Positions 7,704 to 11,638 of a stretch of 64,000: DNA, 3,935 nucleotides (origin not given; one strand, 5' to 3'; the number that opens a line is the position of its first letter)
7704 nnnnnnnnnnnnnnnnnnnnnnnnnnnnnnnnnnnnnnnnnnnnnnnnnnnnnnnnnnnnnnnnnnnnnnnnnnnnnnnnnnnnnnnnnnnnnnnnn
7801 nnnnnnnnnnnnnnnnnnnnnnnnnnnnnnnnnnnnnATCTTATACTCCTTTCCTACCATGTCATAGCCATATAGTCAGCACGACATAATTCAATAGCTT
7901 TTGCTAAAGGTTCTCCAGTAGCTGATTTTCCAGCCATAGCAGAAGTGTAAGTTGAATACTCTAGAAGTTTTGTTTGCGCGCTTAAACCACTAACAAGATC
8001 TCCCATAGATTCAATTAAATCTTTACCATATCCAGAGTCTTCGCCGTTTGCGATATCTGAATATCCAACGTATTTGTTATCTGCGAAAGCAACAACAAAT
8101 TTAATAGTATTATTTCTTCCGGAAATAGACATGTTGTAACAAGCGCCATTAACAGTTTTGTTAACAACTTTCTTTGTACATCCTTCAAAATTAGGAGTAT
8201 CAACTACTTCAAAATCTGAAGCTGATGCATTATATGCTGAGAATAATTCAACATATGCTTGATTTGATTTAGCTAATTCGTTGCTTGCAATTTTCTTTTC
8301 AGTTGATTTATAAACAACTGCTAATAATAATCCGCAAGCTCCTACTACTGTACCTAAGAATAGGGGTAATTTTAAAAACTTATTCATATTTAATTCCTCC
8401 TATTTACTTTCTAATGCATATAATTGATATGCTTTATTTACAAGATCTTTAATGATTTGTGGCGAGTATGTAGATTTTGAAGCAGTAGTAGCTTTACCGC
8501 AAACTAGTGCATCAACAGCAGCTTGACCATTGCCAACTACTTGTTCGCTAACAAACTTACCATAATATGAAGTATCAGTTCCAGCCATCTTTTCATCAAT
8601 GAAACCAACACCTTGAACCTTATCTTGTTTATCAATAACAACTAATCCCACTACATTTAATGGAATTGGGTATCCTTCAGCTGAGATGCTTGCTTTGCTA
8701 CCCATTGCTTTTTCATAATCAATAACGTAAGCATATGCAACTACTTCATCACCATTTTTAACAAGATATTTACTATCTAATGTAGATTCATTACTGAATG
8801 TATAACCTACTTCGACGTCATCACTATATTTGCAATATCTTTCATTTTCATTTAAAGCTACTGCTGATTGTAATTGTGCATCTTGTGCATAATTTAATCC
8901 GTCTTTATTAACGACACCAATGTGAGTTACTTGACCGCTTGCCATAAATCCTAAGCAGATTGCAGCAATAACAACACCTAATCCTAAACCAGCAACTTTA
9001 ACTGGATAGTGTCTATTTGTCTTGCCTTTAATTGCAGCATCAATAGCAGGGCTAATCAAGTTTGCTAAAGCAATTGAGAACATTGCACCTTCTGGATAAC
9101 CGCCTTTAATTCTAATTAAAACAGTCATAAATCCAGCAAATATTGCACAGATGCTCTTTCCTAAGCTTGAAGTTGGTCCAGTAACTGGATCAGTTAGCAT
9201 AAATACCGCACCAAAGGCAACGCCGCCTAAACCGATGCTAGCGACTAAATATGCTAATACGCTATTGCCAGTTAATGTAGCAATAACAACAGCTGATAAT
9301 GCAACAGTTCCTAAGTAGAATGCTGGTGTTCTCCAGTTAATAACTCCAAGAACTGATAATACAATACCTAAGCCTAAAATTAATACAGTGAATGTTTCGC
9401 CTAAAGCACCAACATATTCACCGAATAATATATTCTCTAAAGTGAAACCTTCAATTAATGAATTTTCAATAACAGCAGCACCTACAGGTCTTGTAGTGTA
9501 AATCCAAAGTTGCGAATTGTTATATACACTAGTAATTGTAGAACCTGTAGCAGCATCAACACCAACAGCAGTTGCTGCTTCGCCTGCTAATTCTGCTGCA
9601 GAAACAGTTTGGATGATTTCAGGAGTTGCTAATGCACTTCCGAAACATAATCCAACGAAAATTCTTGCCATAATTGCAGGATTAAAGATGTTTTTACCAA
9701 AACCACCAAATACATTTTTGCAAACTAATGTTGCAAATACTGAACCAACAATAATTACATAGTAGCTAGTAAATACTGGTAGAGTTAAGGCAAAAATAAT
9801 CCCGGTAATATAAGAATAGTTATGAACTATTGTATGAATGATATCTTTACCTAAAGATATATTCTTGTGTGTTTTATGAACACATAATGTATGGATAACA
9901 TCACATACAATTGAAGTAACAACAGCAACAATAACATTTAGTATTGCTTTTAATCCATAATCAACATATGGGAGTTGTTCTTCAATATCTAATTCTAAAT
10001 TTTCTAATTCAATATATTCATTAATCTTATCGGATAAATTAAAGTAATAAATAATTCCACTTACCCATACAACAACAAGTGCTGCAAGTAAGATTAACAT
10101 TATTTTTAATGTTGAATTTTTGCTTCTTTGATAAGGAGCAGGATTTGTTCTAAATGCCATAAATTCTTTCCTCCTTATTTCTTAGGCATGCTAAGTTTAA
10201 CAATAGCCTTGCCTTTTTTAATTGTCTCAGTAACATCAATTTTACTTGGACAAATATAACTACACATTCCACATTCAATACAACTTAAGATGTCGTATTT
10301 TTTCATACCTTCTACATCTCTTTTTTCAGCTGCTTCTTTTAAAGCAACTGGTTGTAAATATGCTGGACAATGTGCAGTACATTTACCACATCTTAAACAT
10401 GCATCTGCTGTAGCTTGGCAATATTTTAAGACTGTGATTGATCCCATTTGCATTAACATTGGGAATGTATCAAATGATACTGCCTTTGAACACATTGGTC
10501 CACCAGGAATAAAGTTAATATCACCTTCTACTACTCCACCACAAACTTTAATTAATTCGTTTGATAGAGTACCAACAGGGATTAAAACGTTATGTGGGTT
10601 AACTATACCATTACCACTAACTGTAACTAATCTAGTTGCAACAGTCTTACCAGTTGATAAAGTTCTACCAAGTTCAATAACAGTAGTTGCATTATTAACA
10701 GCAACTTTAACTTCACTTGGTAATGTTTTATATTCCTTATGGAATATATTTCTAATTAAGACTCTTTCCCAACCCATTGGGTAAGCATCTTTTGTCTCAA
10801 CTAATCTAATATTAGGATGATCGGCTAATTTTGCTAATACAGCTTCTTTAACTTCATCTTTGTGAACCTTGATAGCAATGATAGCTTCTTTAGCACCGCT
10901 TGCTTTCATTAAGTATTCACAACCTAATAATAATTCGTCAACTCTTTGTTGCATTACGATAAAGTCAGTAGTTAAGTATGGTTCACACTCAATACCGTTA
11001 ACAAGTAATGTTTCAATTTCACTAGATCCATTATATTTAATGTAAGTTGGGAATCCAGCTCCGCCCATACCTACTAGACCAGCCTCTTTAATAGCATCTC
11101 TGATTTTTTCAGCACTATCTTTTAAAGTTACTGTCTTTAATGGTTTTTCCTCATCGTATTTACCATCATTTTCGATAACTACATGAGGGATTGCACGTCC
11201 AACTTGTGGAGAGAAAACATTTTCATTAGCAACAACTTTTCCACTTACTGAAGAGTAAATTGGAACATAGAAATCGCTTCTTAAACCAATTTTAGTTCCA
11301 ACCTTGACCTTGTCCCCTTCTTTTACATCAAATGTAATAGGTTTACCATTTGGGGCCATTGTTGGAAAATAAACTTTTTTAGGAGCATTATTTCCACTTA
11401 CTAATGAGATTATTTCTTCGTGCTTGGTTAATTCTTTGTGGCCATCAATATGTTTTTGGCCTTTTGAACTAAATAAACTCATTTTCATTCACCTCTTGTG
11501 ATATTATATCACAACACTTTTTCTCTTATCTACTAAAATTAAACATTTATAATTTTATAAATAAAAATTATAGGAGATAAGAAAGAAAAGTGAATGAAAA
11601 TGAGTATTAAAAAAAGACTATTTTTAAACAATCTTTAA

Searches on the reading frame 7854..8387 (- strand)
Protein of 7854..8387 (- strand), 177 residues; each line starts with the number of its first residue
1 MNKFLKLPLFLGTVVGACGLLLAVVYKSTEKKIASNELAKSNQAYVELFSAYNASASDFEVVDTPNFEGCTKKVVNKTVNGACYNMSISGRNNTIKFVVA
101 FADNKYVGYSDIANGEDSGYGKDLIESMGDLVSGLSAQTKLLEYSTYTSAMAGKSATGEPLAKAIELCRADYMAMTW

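Call 3: search_protein_families(library=pfam, proteins=[window:7854-8387:-], max_evalue=0.1)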
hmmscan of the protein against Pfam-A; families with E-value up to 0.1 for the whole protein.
window:7854-8387:- (177 aa): 1 family
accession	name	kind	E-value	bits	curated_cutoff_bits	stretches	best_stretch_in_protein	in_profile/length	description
PF11259.13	DUF3060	-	0.016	15.3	23.1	1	78-97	9-28/58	Protein of unknown function (DUF3060)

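Call 4: search_protein_families(library=ncbifam, proteins=[window:7854-8387:-], max_evalue=0.1)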
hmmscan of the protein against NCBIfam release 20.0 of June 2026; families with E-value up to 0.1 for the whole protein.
window:7854-8387:- (177 aa): 2 families
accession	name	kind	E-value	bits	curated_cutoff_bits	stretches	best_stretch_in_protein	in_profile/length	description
TIGR01947.1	rnfG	subfamily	0.0014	18.7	102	1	10-119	3-123/187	RnfABCDGE type electron transport complex subunit G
TIGR02706.1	P_butyryltrans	equivalog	0.035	13.3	410.5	1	22-103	27-107/294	phosphate butyryltransferase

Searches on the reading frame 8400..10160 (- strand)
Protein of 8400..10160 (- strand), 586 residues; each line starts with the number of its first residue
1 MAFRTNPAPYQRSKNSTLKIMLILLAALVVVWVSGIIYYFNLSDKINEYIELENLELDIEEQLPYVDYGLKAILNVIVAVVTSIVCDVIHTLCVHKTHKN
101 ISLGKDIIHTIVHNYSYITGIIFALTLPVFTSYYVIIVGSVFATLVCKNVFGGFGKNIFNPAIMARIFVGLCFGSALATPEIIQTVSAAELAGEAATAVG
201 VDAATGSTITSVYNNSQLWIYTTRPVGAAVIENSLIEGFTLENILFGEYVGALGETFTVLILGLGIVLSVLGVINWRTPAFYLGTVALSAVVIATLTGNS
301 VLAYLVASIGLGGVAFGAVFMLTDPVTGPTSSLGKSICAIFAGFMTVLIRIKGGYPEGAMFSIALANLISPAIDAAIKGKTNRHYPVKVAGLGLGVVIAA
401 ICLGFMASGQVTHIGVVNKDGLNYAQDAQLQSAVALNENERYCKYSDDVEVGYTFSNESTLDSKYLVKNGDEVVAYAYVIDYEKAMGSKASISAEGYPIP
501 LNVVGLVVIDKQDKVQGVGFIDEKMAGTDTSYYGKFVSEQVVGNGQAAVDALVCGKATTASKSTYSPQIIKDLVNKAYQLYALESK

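Call 3: search_protein_families(library=pfam, proteins=[window:8400-10160:-], max_evalue=0.1)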
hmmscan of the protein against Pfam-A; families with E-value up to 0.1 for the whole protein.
window:8400-10160:- (586 aa): 2 families
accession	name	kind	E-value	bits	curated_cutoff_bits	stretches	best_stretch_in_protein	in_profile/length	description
PF03116.20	NQR2_RnfD_RnfE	-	7.4e-63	213.1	27.7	1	6-380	3-293/296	NQR2, RnfD, RnfE family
PF04205.19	FMN_bind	-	0.0022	19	22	0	503-579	6-77/77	FMN-binding domain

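Call 4: search_protein_families(library=ncbifam, proteins=[window:8400-10160:-], max_evalue=0.1)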
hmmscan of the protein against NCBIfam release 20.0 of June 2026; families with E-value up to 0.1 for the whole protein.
window:8400-10160:- (586 aa): 7 families
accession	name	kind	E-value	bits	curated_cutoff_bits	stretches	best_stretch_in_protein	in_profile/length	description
TIGR01946.1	rnfD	subfamily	1.8e-47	162.3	207.05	1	67-381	31-324/327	RnfABCDGE type electron transport complex subunit D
TIGR01937.1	nqrB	equivalog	3.2e-42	144.9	349.9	1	26-377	65-405/413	NADH:ubiquinone reductase (Na(+)-transporting) subunit B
NF003756.0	PRK05349.1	equivalog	9.7e-40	136.7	414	1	112-378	147-393/406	NADH:ubiquinone reductase (Na(+)-transporting) subunit B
NF002011.0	PRK00816.1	equivalog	4.2e-36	124.7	415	1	65-382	38-347/352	electron transport complex subunit RsxD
NF002181.0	PRK01024.1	equivalog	1.6e-32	112.9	792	2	238-377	343-494/503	Na(+)-transporting NADH-quinone reductase subunit B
NF041838.1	rnfD_Methano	equivalog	2.5e-25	89.4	400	2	209-376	114-279/285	Rnf electron transport complex subunit RnfD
TIGR01655.1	yxeA_fam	subfamily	0.035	14.7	29.65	1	19-56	3-41/114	YxeA family protein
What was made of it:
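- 8400..10160 (-): rnfD, 586 aa, with a ~200-aa C-terminal extension that weakly matches FMN_bind. Calls 3 and 4.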

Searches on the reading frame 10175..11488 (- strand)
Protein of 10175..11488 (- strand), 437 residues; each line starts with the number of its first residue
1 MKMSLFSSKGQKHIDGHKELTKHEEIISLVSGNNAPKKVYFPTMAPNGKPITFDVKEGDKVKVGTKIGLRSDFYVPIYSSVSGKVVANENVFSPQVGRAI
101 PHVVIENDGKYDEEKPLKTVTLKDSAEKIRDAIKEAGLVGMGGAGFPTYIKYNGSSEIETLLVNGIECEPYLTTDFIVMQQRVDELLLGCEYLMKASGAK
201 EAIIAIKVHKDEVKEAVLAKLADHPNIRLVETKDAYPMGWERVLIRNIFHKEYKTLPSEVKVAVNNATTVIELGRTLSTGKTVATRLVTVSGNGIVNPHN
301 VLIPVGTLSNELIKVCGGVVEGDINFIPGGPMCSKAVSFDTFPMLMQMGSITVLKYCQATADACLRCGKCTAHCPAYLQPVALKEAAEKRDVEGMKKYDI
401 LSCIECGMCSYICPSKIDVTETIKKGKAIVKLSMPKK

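Call 3: search_protein_families(library=pfam, proteins=[window:10175-11488:-], max_evalue=0.1)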
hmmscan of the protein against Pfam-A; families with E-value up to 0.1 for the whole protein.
window:10175-11488:- (437 aa): 16 families
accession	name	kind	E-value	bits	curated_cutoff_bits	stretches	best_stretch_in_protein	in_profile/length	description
PF01512.22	Complex1_51K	-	1.8e-36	125.7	31.2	1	133-272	1-147/150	Nuo51 FMN-binding domain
PF13375.12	RnfC_N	-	2.6e-15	56.7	25.6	1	10-110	5-101/101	RnfC Barrel sandwich hybrid domain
PF13183.11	Fer4_8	-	2.1e-08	35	27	1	361-417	2-68/68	4Fe-4S dicluster domain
PF13237.11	Fer4_10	-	2.2e-08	34.3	25.5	1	361-414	6-53/53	4Fe-4S dicluster domain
PF12838.12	Fer4_7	-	3.1e-07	31.2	27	1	364-417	2-52/52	4Fe-4S dicluster domain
PF13534.11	Fer4_17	-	9.3e-07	29.8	22.2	1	363-418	1-61/61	4Fe-4S dicluster domain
PF12837.12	Fer4_6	-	6.5e-06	26.3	25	2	361-377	6-22/24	4Fe-4S binding domain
PF12797.12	Fer4_2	-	1e-05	25.6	24.5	2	397-415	4-22/22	4Fe-4S binding domain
PF13187.11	Fer4_9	-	1.7e-05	25.2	27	1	363-416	1-50/52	4Fe-4S dicluster domain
PF10531.15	SLBB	-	4.5e-05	23.6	27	1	288-333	2-52/55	SLBB domain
PF00037.32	Fer4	-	7.5e-05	22.8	21.1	1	402-415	7-20/24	4Fe-4S binding domain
PF14697.11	Fer4_21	-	0.00031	21.3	35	1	361-415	5-53/59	4Fe-4S dicluster domain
PF12800.12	Fer4_4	-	0.0006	20.4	24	0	402-414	3-15/17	4Fe-4S binding domain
PF13746.11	Fer4_18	-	0.0071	17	27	1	386-423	44-81/114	4Fe-4S dicluster domain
PF12798.12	Fer4_3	-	0.024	15.9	27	0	403-416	1-14/15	4Fe-4S binding domain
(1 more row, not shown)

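Call 4: search_protein_families(library=ncbifam, proteins=[window:10175-11488:-], max_evalue=0.1)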
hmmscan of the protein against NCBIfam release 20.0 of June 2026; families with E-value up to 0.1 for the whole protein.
window:10175-11488:- (437 aa): 56 families (the best 25 are shown)
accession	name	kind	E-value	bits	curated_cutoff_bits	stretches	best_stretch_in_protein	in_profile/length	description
TIGR01945.1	rnfC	subfamily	8.9e-94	314.5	245.95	1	6-430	2-431/435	RnfABCDGE type electron transport complex subunit C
NF003454.1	PRK05035.1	equivalog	5.3e-81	272.8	345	1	4-431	2-436/556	electron transport complex subunit RsxC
TIGR04481.1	PR_assoc_PrdC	equivalog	2.6e-50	171.5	490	1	48-425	10-376/425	proline reductase-associated electron transfer protein PrdC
NF041837.1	rnfC_Methano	equivalog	5.4e-40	137.6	650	2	254-430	248-426/438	Rnf electron transport complex subunit RnfC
NF003761.0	PRK05352.1-4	equivalog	5.8e-24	84.6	450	2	55-341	48-316/449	Na(+)-translocating NADH-quinone reductase subunit A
TIGR01936.1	nqrA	equivalog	2.1e-13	49.9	321.05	1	45-355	35-326/446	NADH:ubiquinone reductase (Na(+)-transporting) subunit A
TIGR01959.1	nuoF_fam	equivalog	4e-12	45.3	558.65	2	116-213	25-126/410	NADH-quinone oxidoreductase subunit NuoF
NF010120.0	PRK13596.1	equivalog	5.4e-09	35.1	389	1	121-241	35-159/433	NADH-quinone oxidoreductase subunit NuoF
NF003759.0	PRK05352.1-2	equivalog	5.1e-07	28.7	505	1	52-325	42-298/447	Na(+)-translocating NADH-quinone reductase subunit A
NF008436.0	PRK11278.1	equivalog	9e-07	28.1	749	1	124-190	46-117/448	NADH-quinone oxidoreductase subunit NuoF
TIGR01971.1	NuoI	subfamily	8.2e-06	25.4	113.05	1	354-416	35-96/121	NADH-quinone oxidoreductase, chain I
NF004538.0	PRK05888.1-4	equivalog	1.7e-05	24.5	135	1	343-420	42-119/162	NADH-quinone oxidoreductase subunit NuoI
NF042909.1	FMH_DH_FwdF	exception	2.6e-05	23.5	375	1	357-422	94-160/336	tungsten-dependent formylmethanofuran dehydrogenase subunit FwdF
TIGR00314.1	cdhA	equivalog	4.4e-05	21.5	781.3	1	360-425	397-461/784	CO dehydrogenase/acetyl-CoA synthase complex subunit alpha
TIGR03290.1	CoB_CoM_SS_C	equivalog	0.00016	21.7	160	1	362-427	2-72/144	CoB--CoM heterodisulfide reductase subunit C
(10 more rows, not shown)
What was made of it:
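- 10175..11488 (-): rnfC, 437 aa. TIGR01945 at 314.5 bits, above cutoff (call 4).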
